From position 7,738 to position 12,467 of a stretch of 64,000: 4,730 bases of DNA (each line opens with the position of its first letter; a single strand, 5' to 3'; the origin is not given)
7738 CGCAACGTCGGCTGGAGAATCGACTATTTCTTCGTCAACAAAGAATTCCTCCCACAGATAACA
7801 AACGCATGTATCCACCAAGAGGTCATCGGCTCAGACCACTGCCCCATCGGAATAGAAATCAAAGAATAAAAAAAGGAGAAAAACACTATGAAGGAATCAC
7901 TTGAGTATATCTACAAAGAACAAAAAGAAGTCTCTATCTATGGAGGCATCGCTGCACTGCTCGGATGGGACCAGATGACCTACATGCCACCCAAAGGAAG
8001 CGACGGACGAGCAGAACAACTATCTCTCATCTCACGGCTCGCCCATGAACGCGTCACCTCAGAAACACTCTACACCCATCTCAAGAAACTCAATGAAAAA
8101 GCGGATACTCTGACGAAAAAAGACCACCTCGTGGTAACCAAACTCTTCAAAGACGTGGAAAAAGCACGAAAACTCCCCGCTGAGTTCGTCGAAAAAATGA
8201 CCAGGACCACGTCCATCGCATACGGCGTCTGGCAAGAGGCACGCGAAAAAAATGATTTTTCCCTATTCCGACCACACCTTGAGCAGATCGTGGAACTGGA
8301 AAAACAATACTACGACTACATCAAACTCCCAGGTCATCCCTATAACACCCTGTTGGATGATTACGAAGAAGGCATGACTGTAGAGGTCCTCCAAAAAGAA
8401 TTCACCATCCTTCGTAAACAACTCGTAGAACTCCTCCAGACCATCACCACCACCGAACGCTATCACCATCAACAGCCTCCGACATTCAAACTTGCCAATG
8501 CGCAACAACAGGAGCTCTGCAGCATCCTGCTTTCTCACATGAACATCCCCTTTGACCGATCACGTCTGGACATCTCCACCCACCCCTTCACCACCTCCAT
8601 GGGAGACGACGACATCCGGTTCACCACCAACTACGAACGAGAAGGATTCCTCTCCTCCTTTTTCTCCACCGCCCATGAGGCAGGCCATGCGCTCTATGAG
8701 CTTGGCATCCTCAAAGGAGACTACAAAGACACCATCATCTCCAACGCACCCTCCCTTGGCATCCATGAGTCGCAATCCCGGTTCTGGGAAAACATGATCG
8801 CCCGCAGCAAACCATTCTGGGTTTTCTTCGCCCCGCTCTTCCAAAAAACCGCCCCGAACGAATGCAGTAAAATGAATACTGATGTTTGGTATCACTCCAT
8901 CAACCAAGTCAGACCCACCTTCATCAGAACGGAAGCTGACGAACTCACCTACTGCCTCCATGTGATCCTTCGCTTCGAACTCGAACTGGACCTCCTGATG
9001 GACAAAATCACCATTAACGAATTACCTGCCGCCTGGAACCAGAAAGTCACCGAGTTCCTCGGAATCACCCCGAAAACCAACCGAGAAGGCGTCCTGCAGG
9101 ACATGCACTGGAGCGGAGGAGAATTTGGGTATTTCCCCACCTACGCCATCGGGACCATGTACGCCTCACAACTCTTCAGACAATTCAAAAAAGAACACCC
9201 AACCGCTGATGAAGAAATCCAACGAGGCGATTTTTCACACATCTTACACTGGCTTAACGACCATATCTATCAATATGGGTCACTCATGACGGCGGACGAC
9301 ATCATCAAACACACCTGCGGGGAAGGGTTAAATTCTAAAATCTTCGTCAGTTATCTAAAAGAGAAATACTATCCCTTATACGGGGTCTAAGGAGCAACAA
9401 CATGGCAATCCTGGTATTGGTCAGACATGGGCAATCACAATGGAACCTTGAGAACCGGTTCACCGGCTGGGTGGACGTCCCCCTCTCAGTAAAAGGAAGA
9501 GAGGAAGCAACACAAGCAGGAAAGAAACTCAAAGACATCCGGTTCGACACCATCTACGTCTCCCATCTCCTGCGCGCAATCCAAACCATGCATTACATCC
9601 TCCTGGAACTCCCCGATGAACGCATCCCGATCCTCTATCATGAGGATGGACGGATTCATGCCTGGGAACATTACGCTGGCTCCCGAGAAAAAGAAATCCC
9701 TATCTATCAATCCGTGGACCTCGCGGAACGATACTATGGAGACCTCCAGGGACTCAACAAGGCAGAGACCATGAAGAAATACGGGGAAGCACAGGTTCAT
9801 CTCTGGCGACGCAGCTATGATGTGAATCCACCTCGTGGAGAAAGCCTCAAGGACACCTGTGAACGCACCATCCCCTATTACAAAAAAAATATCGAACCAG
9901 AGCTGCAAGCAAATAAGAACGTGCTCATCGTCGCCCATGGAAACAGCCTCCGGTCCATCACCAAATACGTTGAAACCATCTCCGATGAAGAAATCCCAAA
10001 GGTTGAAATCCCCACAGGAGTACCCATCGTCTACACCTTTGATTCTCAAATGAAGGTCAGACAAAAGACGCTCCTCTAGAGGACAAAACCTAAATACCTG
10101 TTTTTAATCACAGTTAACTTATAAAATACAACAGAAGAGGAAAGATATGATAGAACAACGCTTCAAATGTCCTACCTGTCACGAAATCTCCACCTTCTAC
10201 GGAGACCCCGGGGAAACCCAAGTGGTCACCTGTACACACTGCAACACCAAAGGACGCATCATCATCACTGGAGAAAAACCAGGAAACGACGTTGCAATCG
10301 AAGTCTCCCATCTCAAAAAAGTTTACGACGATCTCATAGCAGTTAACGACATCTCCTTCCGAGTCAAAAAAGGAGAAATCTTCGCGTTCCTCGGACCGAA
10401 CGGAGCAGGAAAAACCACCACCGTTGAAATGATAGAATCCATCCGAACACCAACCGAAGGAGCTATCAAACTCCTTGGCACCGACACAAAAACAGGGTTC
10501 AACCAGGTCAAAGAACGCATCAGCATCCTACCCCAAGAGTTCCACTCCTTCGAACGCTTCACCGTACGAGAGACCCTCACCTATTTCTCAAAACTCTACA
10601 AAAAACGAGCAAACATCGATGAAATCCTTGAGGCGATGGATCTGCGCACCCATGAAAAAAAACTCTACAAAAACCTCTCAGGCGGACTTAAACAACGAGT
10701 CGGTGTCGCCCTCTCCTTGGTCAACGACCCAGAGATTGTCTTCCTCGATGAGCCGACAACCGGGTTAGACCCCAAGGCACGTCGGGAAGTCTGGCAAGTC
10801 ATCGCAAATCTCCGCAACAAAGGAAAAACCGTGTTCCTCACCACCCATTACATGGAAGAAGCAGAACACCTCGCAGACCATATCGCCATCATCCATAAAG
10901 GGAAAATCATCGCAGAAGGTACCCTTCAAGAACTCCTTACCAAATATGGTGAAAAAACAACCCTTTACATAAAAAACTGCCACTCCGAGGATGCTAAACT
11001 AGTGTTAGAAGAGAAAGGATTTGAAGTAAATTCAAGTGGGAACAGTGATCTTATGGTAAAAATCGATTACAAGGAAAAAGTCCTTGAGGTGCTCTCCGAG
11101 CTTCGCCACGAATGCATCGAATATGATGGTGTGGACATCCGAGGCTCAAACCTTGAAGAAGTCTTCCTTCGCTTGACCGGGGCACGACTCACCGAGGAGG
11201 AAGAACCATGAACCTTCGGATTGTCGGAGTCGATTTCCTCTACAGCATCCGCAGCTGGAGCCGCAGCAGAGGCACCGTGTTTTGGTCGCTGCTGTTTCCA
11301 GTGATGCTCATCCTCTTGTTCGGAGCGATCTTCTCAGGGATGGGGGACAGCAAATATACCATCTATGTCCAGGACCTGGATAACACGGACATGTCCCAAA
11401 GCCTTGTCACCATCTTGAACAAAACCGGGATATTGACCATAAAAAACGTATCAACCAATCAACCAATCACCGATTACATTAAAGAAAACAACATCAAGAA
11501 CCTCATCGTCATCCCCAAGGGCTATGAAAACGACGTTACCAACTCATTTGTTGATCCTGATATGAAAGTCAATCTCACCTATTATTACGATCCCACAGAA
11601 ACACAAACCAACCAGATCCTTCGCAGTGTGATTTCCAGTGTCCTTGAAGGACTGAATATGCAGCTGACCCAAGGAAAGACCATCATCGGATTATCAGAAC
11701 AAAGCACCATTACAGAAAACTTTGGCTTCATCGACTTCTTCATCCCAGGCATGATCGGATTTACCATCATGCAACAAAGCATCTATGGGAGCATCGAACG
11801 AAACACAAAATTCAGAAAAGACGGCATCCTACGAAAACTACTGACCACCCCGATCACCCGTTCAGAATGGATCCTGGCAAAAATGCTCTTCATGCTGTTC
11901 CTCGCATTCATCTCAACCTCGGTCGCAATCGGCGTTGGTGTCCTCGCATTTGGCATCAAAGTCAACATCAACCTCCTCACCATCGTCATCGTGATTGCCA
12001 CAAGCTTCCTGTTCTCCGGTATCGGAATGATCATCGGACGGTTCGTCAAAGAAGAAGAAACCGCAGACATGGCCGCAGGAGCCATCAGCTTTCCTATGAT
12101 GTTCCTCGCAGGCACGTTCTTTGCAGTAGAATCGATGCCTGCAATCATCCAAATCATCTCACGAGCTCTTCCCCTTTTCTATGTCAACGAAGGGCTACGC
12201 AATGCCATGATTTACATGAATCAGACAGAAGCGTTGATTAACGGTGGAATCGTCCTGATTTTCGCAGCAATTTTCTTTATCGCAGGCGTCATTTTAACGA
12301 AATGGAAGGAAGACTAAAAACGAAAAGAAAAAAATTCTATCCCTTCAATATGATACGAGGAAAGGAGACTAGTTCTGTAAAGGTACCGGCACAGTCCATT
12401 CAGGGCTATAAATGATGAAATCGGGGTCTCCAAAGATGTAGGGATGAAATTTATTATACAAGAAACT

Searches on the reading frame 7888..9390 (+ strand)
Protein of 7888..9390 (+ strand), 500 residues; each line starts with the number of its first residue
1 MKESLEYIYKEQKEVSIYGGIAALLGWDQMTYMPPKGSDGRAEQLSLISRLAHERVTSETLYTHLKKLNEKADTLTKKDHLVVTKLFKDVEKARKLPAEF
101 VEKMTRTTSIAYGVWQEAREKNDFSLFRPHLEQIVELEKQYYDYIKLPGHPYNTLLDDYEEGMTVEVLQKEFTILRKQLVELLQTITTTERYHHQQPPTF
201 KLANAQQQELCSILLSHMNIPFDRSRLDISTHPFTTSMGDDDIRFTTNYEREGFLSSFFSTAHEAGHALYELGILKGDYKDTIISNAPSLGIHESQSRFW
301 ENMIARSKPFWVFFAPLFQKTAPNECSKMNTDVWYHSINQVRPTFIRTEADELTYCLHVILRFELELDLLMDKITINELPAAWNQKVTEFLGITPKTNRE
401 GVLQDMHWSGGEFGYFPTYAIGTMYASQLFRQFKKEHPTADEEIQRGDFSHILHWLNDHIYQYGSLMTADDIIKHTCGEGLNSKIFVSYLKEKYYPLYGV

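Call 58: search_protein_families(library=pfam, proteins=[window:7888-9390:+], max_evalue=0.1)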
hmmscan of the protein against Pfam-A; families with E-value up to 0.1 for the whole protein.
window:7888-9390:+ (500 aa): 3 families
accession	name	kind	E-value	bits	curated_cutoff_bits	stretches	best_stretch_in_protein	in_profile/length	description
PF02074.21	Peptidase_M32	-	2.6e-164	547.9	25.1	1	10-494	4-489/489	Carboxypeptidase Taq (M32) metallopeptidase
PF24922.1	ACBP4_C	-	0.011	16.4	31.2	0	42-102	10-70/105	Acyl-CoA-binding domain-containing protein 4-6, C-terminal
PF18578.6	Raf1_N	-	0.035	15.1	26.8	0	77-125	34-80/106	Rubisco accumulation factor 1 alpha helical domain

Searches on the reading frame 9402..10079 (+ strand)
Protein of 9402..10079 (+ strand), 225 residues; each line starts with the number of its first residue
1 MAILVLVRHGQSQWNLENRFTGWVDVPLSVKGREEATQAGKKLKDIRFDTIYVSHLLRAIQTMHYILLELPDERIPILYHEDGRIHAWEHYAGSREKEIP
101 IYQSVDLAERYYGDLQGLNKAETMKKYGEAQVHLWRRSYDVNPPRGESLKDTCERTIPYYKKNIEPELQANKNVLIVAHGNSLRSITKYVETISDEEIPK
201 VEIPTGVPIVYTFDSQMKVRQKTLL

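Call 58: search_protein_families(library=pfam, proteins=[window:9402-10079:+], max_evalue=0.1)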
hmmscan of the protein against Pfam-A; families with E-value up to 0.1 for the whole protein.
window:9402-10079:+ (225 aa): 1 family
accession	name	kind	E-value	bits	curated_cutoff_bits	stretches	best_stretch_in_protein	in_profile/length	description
PF00300.27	His_Phos_1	-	9.5e-42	143.3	21.7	2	4-79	1-73/194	Histidine phosphatase superfamily (branch 1)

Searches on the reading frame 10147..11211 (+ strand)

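Call 57: search_protein_families(library=ncbifam, proteins=[window:10147-11211:+], max_evalue=0.01)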
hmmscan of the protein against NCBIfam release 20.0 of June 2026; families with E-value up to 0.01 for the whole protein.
window:10147-11211:+ (354 aa): 194 families (the best 25 are shown)
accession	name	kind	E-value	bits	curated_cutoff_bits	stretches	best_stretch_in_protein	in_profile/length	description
TIGR01188.1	drrA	subfamily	3.8e-79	266.1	312.45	1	58-345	1-302/302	daunorubicin resistance ABC transporter, ATP-binding protein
NF010059.0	PRK13536.1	equivalog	2.2e-62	210.8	549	1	43-348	36-340/342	nodulation factor ABC transporter ATP-binding protein NodI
NF010060.0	PRK13537.1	equivalog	4.1e-62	209.9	521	1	46-348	11-312/314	nodulation factor ABC transporter ATP-binding protein NodI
NF033858.1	ABC2_perm_RbbA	equivalog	2.1e-58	198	1050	1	43-271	259-492/909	ribosome-associated ATPase/putative transporter RbbA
TIGR01288.1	nodI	equivalog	9.1e-58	195.6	424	1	48-348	2-301/303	nodulation factor ABC transporter ATP-binding protein NodI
TIGR03522.1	GldA_ABC_ATP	equivalog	1.5e-55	188.8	402.6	1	50-344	2-301/301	gliding motility-associated ABC transporter ATP-binding subunit GldA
TIGR03740.1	galliderm_ABC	subfamily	7.7e-47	159.8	309.75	1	52-260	2-208/223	lantibiotic protection ABC transporter ATP-binding subunit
TIGR03864.1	PQQ_ABC_ATP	hypoth_equivalog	6.8e-45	153.3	302.25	1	50-269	1-225/236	ABC transporter, ATP-binding subunit, PQQ-dependent alcohol dehydrogenase system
TIGR04406.1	LPS_export_lptB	equivalog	2.8e-43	148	240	1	51-267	2-226/239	LPS export ABC transporter ATP-binding protein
TIGR04520.1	ECF_ATPase_1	equivalog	7.6e-42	143.6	315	1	51-297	1-257/269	energy-coupling factor transporter ATPase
NF047565.1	PSM_export_PmtA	equivalog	2.9e-41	141.6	350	1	50-267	2-219/282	phenol-soluble modulin export ABC transporter ATP-binding protein PmtA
TIGR01186.1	proV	subfamily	7e-40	137.2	326.6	1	64-266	7-220/363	betaine/proline/choline family ABC transporter ATP-binding protein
TIGR01257.1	rim_protein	equivalog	1.4e-39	135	4012.85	1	40-276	918-1158/2272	rim ABC transporter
TIGR00968.1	3a0106s01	subfamily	1.5e-39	136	342.75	1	51-266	1-221/237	sulfate ABC transporter ATP-binding protein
NF008409.0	PRK11231.1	equivalog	2e-39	135.5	375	1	51-266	3-228/255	Fe(3+) dicitrate ABC transporter ATP-binding protein FecE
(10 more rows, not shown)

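Call 58: search_protein_families(library=pfam, proteins=[window:10147-11211:+], max_evalue=0.1)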
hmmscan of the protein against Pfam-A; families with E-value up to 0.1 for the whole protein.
window:10147-11211:+ (354 aa): 12 families
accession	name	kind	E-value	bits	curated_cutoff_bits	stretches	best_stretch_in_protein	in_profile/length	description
PF00005.33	ABC_tran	-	4.4e-32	112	25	1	66-205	1-137/137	ABC transporter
PF13304.12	AAA_21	-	4.1e-13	50.5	27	1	176-234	237-298/304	AAA domain, putative AbiEii toxin, Type IV TA system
PF13175.12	AAA_15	-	4.2e-07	30.3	32.1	1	193-234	327-369/374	AAA ATPase domain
PF02463.25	SMC_N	-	0.00018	21.4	40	1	158-249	124-212/220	RecF/RecN/SMC N terminal domain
PF13476.12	AAA_23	-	0.0019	19.3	27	1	69-97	15-40/201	AAA domain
PF13166.12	AAA_13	-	0.0045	16.2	36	0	83-100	23-40/713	AAA domain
PF13479.12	AAA_24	-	0.013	15.8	27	0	80-125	6-41/195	AAA domain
PF03215.21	Rad17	-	0.046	14.1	23.8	0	47-127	19-95/186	Rad17 P-loop domain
PF13558.12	SbcC_Walker_B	-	0.047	14.4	27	0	192-219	61-88/90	SbcC/RAD50-like, Walker B motif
PF06414.18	Zeta_toxin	-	0.051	13.5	22.3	0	83-157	23-98/199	Zeta toxin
PF13555.12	AAA_29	-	0.057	13.6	27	0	71-102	17-48/61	P-loop containing region of AAA domain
PF25199.1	nSTAND_NTPase5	-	0.067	13.4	34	0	73-92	38-57/145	Novel STAND NTPase 5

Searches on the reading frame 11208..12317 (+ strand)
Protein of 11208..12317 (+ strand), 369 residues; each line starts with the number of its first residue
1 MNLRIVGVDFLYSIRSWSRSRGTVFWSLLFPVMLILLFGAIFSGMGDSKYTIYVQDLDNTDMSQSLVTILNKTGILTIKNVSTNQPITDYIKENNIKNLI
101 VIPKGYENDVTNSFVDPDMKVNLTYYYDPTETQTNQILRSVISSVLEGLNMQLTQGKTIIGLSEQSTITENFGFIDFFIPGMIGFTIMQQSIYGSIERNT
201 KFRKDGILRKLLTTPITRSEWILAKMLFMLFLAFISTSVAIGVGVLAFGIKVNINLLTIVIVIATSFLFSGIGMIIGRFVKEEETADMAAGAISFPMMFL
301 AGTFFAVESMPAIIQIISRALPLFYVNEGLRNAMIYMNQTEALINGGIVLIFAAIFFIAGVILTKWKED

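Call 57: search_protein_families(library=ncbifam, proteins=[window:11208-12317:+], max_evalue=0.01)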
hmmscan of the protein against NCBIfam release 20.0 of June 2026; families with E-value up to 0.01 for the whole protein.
window:11208-12317:+ (369 aa): 9 families
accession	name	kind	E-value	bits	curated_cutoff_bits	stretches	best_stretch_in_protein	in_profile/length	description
TIGR01247.1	drrB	subfamily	4e-18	66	223.05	1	141-357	13-229/236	daunorubicin resistance ABC transporter membrane protein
NF011648.0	PRK15066.1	subfamily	4.8e-14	52.5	225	1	170-364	55-249/257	ABC transporter permease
NF033858.1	ABC2_perm_RbbA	equivalog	1.5e-12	46.3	1050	1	26-363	562-903/909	ribosome-associated ATPase/putative transporter RbbA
TIGR01291.1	nodJ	subfamily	3.4e-11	43.2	206.65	1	140-363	25-247/253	ABC-2 type transporter, NodJ family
NF038293.1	permease_SagH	equivalog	6.9e-11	41.6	450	1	19-362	14-365/370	SagH family ABC transporter permease subunit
TIGR00025.1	Mtu_efflux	paralog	1e-09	38.3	146.9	1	177-355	40-223/238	ABC transporter efflux protein, DrrB family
TIGR03062.1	pip_yhgE_Cterm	subfamily_domain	7.4e-09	35.5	102.2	1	217-367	56-206/208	YhgE/Pip family protein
TIGR03733.1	lanti_perm_MutG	subfamily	9e-06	25.3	117.2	1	205-269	74-139/248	lantibiotic immunity ABC transporter MutG family permease subunit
TIGR00955.1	3a01204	subfamily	8.8e-05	21.3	736.35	1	217-333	432-550/617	pigment precursor permease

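Call 58: search_protein_families(library=pfam, proteins=[window:11208-12317:+], max_evalue=0.1)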
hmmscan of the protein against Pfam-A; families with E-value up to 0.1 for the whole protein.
window:11208-12317:+ (369 aa): 5 families
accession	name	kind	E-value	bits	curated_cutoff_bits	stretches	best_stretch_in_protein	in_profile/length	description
PF12698.13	ABC2_membrane_3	-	2.7e-40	139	31.6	1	22-361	2-346/347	ABC-2 family transporter protein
PF01061.29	ABC2_membrane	-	1.2e-25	90.7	26.9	2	135-334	23-210/211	ABC-2 type transporter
PF12679.13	ABC2_membrane_2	-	2.3e-09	37.4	27.2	1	20-313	14-215/283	ABC-2 family transporter protein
PF13346.12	ABC2_membrane_5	-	0.00089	19.3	25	1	169-358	32-195/205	ABC-2 family transporter protein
PF19053.6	EccD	-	0.024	14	30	1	231-307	5-78/339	EccD-like transmembrane domain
